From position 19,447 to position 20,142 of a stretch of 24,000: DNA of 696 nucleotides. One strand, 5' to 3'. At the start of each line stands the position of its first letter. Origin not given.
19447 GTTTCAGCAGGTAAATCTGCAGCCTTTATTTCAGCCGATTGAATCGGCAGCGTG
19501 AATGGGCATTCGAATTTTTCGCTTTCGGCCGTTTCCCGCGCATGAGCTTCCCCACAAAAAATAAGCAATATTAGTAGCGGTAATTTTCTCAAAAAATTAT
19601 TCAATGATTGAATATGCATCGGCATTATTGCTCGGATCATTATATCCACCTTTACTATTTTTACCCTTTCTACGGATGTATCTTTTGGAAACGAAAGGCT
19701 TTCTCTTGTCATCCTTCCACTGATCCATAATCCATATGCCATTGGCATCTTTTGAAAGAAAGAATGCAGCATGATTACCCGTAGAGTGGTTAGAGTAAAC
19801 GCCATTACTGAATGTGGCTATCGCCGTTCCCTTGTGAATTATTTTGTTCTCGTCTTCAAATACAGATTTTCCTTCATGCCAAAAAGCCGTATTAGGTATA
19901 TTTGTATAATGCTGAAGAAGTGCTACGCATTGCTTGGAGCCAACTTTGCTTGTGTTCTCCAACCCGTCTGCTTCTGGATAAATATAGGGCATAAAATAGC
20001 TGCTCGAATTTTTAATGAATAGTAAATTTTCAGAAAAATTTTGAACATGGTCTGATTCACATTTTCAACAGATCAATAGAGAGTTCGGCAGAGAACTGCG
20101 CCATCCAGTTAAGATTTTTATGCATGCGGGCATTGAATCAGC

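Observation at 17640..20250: Low-GC 2.6-kb islet with two convergent 'leaderless hydrolase + exported partner' gene pairs: candidate orphan effector-immunity locus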

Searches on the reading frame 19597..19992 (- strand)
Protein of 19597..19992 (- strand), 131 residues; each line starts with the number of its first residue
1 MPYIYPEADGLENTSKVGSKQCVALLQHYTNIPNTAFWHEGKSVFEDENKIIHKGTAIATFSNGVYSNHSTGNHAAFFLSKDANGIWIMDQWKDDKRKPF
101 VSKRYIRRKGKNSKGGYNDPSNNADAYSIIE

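Call 3: search_protein_families(library=pfam, proteins=[window:19597-19992:-], max_evalue=1)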
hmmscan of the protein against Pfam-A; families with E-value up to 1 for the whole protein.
window:19597-19992:- (131 aa): 0 families

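Call 4: search_protein_families(library=ncbifam, proteins=[window:19597-19992:-], max_evalue=1)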
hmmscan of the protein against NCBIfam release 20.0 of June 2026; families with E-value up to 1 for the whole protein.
window:19597-19992:- (131 aa): 1 family
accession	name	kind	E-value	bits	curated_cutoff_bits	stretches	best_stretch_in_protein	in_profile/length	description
NF033857.1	BPSL0067_fam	subfamily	2.4e-48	163.2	27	1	15-131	2-115/115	BPSL0067 family protein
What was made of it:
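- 19597..19992 (-): tae2, 131 aa: T6SS amidase effector family 2 (BPSL0067 family), papain-like Cys-His-Asp peptidoglycan amidase. NCBIfam NF033857 2.4e-48, 163 bits against a cutoff of 27 (call 4).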

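Call 7: search_solved_structures(query=window:19597-19992:-, max_evalue=1, show_alignments=2)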
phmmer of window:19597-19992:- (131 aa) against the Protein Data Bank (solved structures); distinct sequences matched with E-value up to 1: 17.
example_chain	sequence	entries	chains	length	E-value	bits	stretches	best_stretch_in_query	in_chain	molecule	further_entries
6win_A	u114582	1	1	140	3.5e-41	143.3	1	2-131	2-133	Type 6 secretion amidase effector 2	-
5fmf_W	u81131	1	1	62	0.021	17.7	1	58-103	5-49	RNA POLYMERASE II TRANSCRIPTION FACTOR B SUBUNIT 2, TFB2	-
3dgp_A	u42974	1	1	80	0.034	17.1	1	58-103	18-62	RNA polymerase II transcription factor B subunit 2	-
3dom_A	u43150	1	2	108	0.074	16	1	58-103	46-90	RNA polymerase II transcription factor B subunit 2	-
1f42_A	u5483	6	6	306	0.23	14.4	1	64-117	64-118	INTERLEUKIN-12 BETA CHAIN | Interleukin-12 subunit beta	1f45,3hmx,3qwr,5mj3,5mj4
8uui_A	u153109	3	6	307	0.23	14.4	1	64-117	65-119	Interleukin-12 subunit beta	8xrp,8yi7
6wdq_A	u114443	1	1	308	0.23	14.4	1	64-117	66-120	Interleukin-12 subunit beta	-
8oe4_A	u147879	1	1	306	0.23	14.4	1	64-117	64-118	Interleukin-12 subunit beta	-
3d85_D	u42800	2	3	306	0.23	14.4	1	64-117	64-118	Interleukin-12 subunit p40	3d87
3duh_A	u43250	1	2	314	0.24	14.3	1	64-117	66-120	Interleukin-12 subunit beta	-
6uib_B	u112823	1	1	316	0.24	14.3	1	64-117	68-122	Interleukin-12 subunit beta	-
4grw_B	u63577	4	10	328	0.25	14.3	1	64-117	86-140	Interleukin-12 subunit beta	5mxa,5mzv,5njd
8cr8_A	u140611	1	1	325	0.26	14.2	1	64-117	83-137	Interleukin-12 subunit beta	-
5sva_a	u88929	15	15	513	0.78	12.7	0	58-103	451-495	RNA polymerase II transcription factor B subunit 2 | General transcription and DNA repair factor IIH subunit TFB2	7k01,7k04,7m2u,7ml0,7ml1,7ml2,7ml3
7o4i_2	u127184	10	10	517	0.79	12.7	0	58-103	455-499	General transcription and DNA repair factor IIH subunit TFB2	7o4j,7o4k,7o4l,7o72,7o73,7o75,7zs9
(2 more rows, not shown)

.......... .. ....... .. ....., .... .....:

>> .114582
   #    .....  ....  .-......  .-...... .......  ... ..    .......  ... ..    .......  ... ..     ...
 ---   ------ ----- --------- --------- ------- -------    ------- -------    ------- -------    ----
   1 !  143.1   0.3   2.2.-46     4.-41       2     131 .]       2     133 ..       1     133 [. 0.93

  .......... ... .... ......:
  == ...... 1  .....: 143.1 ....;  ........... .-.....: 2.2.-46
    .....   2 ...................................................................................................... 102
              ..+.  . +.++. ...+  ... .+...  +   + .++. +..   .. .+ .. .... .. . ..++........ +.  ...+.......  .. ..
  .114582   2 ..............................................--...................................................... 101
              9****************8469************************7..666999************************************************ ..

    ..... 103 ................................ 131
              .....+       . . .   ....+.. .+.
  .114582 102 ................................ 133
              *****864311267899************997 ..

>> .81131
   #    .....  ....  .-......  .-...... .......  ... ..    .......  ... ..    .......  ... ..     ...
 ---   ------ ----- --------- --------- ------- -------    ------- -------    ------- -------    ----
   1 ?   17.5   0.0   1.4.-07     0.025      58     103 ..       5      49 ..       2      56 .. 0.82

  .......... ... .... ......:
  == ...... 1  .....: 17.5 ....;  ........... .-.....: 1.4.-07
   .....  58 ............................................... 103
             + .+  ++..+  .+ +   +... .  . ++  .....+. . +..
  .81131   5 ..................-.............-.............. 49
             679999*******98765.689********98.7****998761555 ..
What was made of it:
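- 19597..19992 (-): PDB 6WIN 'Type 6 secretion amidase effector 2' 3.5e-41 (call 7).
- On Tae2 (BPSL0067 family, T6SS amidase effector 2): PDB 6WIN, E 3.5e-41 over residues 2-131 (call 7).
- PDB 6WIN Tae2 3.5e-41 (call 7).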

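Call 45: find_homologous_proteins(query=window:19597-19992:-)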
Query window:19597-19992:- (131 aa): 574 proteins with E <= 0.001 among 578 candidates; the best 120 are listed.
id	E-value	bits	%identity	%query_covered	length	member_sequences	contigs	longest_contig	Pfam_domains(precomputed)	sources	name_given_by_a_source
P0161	1.8e-85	301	100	100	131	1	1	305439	-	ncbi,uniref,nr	ncbi:BPSL0067 family protein [Pseudomonas mangiferae]|uniref:BPSL0067 family protein n=1 Tax=Pseudom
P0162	1.1e-54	202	70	100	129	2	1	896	-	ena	-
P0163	9.6e-54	199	68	100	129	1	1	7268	-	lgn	-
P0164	1.9e-53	198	69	100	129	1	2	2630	-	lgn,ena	-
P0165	2.1e-53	197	67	100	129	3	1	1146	-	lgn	-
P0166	3.1e-53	197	67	100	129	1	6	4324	-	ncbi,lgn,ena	-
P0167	3.6e-53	197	67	100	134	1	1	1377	-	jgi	-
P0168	2.9e-52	194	66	100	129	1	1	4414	-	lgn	-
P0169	1.6e-51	191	66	100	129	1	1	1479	-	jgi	jgi:hypothetical protein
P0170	2.0e-51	191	66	100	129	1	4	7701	-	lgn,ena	-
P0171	2.3e-51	191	66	100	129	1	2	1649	-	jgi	jgi:hypothetical protein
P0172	4.1e-51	190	64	100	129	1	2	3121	-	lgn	-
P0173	4.2e-51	190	66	100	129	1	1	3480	-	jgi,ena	-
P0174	8.2e-51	189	66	100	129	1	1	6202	-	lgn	-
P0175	1.9e-50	188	66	100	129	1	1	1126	-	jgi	jgi:hypothetical protein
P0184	5.6e-49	183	64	99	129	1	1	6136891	-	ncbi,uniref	ncbi:BPSL0067 family protein [Massilia sp. W12]|uniref:BPSL0067 family protein n=1 Tax=Massilia sp. 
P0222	1.3e-46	175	62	100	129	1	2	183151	-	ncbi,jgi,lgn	jgi:hypothetical protein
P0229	2.5e-46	175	63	100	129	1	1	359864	-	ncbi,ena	-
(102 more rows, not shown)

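Call 46: find_encoding_contigs(protein=P0184, flank=10000, max_places=1)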
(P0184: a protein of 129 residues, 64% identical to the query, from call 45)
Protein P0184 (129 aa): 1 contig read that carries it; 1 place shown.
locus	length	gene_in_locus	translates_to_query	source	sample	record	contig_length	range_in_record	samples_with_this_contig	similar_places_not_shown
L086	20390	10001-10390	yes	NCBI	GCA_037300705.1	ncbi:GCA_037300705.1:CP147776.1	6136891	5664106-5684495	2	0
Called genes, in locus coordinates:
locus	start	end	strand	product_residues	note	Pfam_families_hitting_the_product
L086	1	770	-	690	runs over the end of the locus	PF01432:Peptidase_M3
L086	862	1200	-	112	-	PF10052:DUF2288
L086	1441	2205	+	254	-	PF14339:DUF4394 (faint), PF07589:PEP_exosort_dom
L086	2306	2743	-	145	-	-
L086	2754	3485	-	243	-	PF00912:Transgly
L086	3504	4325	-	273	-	PF08501:Shikimate_dh_N, PF01488:Shikimate_DH, PF03435:Sacchrp_dh_NADP (weak), PF18317:SDH_C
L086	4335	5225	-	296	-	PF13103:TonB_2 (weak), PF03544:TonB_C (weak)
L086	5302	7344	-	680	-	PF25255:WHD_RNase_II (faint), PF00773:RNB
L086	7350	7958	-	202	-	PF04345:Chor_lyase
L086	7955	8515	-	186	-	PF05728:UPF0227, PF12697:Abhydrolase_6 (weak)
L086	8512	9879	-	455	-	PF01225:Mur_ligase, PF08245:Mur_ligase_M, PF02875:Mur_ligase_C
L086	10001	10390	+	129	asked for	-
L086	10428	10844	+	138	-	-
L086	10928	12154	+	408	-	PF02463:SMC_N (faint), PF13175:AAA_15 (weak), PF13476:AAA_23 (weak), PF13304:AAA_21, PF13175:AAA_15 (weak)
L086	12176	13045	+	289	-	-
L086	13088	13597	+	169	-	PF01661:Macro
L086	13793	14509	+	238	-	-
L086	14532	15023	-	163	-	PF12840:HTH_20 (faint), PF13404:HTH_AsnC-type, PF13412:HTH_24, PF01037:AsnC_trans_reg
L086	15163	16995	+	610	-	PF13522:GATase_6, PF13537:GATase_7, PF01380:SIS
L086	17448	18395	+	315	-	PF02470:MlaD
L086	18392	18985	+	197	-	PF03886:ABC_trans_aux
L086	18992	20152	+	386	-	PF04892:VanZ-LLP1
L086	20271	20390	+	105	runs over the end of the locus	PF01257:2Fe-2S_thioredx (weak)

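Call 47: find_encoding_contigs(protein=P0229, flank=10000, max_places=1)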
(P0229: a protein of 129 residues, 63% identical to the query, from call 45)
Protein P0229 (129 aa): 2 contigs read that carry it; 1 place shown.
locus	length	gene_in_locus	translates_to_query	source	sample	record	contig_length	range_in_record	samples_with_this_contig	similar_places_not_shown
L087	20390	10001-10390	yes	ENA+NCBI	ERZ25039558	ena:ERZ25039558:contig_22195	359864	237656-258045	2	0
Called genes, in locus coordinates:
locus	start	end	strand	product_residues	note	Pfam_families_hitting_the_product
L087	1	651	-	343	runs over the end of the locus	PF03599:CdhD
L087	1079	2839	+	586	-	PF07690:MFS_1, PF00083:Sugar_tr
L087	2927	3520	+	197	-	-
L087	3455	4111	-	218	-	-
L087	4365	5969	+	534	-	PF01590:GAF, PF13185:GAF_2, PF00989:PAS, PF13188:PAS_8, PF08447:PAS_3, PF13426:PAS_9, PF07568:HisKA_2, PF02518:HATPase_c, +4 more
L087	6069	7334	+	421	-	PF00072:Response_reg, PF00989:PAS (faint), PF13188:PAS_8, PF13426:PAS_9, PF00990:GGDEF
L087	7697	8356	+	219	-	PF00924:MS_channel_2nd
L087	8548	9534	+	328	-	PF02129:Peptidase_S15 (faint), PF03403:PAF-AH_p_II (weak), PF12740:PETase (faint)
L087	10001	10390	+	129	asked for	-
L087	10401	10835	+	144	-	-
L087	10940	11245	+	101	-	-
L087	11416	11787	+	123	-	PF00106:adh_short, PF13561:adh_short_C2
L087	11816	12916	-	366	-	PF00478:IMPDH (faint), PF03060:NMO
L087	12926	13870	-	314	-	PF08545:ACP_syn_III, PF08541:ACP_syn_III_C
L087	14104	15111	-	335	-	PF02504:FA_synthesis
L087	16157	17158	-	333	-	PF03279:Lip_A_acyltrans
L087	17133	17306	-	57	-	PF03966:Trm112p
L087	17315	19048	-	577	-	PF09883:DUF2110 (faint), PF13509:S1_2 (faint), PF00575:S1, PF21710:Spt6_S1 (faint), PF00575:S1, PF23459:S1_RRP5 (weak), PF00575:S1, PF23459:S1_RRP5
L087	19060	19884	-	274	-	PF02401:LYTB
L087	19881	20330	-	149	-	PF02224:Cytidylate_kin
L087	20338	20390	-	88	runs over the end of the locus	PF13189:Cytidylate_kin2 (weak), PF02224:Cytidylate_kin, PF13207:AAA_17 (weak)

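Call 48: find_encoding_contigs(protein=P0222, flank=10000, max_places=1)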
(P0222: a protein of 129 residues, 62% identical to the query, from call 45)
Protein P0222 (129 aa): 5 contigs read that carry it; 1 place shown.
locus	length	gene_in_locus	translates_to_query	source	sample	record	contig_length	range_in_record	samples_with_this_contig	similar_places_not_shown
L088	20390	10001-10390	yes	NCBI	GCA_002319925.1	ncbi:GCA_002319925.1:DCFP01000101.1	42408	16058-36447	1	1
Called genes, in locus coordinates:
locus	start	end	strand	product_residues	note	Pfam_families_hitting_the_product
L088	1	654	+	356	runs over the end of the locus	PF06812:ImpA_N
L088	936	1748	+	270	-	PF02557:VanY (weak), PF13539:Peptidase_M15_4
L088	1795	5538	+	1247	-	PF14331:IcmF-related_N, PF06761:IcmF-related, PF21070:IcmF_helical, PF06744:IcmF_C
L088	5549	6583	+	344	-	PF09867:TagF_N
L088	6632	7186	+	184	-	PF05591:T6SS_VipA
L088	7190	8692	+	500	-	PF05943:VipB, PF18945:VipB_2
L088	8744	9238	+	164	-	PF05638:T6SS_HCP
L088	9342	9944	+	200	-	-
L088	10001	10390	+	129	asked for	-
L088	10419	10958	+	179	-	-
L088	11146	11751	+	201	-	PF06271:RDD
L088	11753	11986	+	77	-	-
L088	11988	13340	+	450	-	PF09935:DUF2167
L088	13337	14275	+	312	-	PF06271:RDD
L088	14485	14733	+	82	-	-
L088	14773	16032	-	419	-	PF07690:MFS_1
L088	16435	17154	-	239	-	-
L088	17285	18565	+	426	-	PF01546:Peptidase_M20, PF07687:M20_dimer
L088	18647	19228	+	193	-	PF14235:DUF4337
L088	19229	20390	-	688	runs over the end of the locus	PF02897:Peptidase_S9_N, PF00326:Peptidase_S9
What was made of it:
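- A Tae2 homologue sits directly after TssA-TssM-TagF-TssB-TssC-Hcp in L088 (call 48).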

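Call 50: search_protein_families(library=ncbifam, proteins=[L086:10428-10844:+, L087:10401-10835:+, L088:10419-10958:+, L088:9342-9944:+], max_evalue=0.01)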
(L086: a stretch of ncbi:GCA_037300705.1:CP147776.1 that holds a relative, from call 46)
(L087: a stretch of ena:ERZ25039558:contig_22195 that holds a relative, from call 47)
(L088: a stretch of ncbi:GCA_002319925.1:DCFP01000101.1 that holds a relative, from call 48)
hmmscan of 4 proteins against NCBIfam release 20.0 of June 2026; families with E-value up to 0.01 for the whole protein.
L086:10428-10844:+ (138 aa): 1 family
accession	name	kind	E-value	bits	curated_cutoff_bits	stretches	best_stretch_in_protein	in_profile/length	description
NF042415.1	STY0301_fam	subfamily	2.9e-22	79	22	1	1-127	1-128/137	STY0301 family protein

L087:10401-10835:+ (144 aa): 1 family
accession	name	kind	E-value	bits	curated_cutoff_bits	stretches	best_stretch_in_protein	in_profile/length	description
NF042415.1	STY0301_fam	subfamily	4.7e-22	78.3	22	1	1-143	1-137/137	STY0301 family protein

L088:10419-10958:+ (179 aa): 1 family
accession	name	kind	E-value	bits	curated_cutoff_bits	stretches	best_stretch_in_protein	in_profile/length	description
NF007824.1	PRK10533.1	equivalog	1e-06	28.8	200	1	49-155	57-157/171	lipoprotein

L088:9342-9944:+ (200 aa): 0 families
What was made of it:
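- On Tai2 (STY0301 family): STY0301-family genes lie downstream of Tae2 homologues in L086 and L087 (call 50).
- Orphan Tae2 + STY0301 bicistrons occur in L086 and L087 (calls 46, 47, 50).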
